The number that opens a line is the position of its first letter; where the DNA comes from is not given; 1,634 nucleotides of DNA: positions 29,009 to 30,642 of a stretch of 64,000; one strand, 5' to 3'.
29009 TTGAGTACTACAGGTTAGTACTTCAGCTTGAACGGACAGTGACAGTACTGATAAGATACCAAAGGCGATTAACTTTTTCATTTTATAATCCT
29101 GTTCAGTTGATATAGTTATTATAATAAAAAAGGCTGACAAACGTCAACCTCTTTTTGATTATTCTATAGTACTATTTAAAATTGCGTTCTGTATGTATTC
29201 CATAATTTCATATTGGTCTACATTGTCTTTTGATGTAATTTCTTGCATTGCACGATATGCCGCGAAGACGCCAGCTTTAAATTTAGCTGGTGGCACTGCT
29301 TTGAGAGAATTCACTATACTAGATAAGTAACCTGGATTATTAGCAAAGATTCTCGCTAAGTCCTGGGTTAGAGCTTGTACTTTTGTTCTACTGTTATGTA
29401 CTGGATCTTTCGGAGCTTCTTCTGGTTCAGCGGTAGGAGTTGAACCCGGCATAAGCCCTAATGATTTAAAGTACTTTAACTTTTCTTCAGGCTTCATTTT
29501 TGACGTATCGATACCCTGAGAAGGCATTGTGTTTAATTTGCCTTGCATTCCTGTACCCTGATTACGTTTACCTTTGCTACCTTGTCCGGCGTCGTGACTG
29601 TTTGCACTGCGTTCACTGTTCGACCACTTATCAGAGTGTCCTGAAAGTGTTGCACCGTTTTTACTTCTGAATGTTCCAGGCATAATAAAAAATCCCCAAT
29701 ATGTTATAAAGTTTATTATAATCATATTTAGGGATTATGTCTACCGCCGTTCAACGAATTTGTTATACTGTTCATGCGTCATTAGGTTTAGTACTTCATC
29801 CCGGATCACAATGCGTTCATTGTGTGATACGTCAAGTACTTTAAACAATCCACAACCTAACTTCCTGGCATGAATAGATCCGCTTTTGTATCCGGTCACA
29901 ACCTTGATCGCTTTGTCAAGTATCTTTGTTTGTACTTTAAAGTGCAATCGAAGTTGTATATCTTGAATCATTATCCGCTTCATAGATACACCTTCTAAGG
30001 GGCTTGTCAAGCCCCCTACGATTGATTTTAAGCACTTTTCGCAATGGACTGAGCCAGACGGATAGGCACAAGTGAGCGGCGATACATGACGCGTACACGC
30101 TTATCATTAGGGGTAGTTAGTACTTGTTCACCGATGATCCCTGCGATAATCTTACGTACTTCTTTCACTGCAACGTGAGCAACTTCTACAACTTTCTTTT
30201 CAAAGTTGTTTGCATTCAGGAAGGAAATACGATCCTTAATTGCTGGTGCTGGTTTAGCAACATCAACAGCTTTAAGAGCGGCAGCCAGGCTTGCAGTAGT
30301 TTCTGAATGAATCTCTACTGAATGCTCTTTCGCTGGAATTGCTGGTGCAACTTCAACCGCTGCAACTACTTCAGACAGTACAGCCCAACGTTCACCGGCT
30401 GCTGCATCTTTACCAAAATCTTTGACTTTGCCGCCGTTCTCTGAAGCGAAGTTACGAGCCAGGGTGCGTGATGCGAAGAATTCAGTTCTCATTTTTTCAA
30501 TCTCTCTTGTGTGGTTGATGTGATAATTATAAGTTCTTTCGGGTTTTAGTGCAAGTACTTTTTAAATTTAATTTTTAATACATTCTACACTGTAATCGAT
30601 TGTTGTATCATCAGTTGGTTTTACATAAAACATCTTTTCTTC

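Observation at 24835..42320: Family of quasi-palindromic intergenic elements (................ arms) flanked by GCGAAA-loop hairpins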

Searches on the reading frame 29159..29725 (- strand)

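Call 58: search_protein_families(library=pfam, proteins=[window:29159-29725:-], max_evalue=0.01)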
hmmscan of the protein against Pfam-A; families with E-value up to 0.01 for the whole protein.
window:29159-29725:- (188 aa): 0 families

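Call 59: search_protein_families(library=phrogs, proteins=[window:29159-29725:-], max_evalue=0.001)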
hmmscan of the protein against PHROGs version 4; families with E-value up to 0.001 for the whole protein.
window:29159-29725:- (188 aa): 2 families
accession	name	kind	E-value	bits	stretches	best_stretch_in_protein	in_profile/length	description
phrog_16530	-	head and packaging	4.6e-78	262.2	1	15-185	1-165/168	virion structural protein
phrog_20398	-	head and packaging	9.8e-33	115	1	15-171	1-174/564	virion structural protein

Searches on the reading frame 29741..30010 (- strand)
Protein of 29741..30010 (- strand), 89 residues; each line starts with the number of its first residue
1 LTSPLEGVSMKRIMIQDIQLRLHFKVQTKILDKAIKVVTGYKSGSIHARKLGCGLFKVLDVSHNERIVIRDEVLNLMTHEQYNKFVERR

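Call 58: search_protein_families(library=pfam, proteins=[window:29741-30010:-], max_evalue=0.01)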
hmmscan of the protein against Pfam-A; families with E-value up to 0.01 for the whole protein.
window:29741-30010:- (89 aa): 1 family
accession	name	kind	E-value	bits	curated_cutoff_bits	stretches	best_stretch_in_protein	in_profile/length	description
PF24732.2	ParE_like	-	1e-10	41.9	24.4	1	29-84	2-67/67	ParE-like toxin domain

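Call 59: search_protein_families(library=phrogs, proteins=[window:29741-30010:-], max_evalue=0.001)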
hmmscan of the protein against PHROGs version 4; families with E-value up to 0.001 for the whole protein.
window:29741-30010:- (89 aa): 1 family
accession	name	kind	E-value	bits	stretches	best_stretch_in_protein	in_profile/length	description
phrog_1525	-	unknown function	2.5e-19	70.4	1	19-89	3-75/75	-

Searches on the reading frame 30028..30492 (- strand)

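Call 58: search_protein_families(library=pfam, proteins=[window:30028-30492:-], max_evalue=0.01)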
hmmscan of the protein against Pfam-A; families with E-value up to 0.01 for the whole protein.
window:30028-30492:- (154 aa): 0 families

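Call 59: search_protein_families(library=phrogs, proteins=[window:30028-30492:-], max_evalue=0.001)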
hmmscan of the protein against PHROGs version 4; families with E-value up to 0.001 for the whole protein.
window:30028-30492:- (154 aa): 2 families
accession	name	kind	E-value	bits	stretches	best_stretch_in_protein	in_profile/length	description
phrog_8127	-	unknown function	1.9e-26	93.8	1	1-152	1-113/113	-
phrog_6265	-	unknown function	1.7e-08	35.6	1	5-38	4-34/42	-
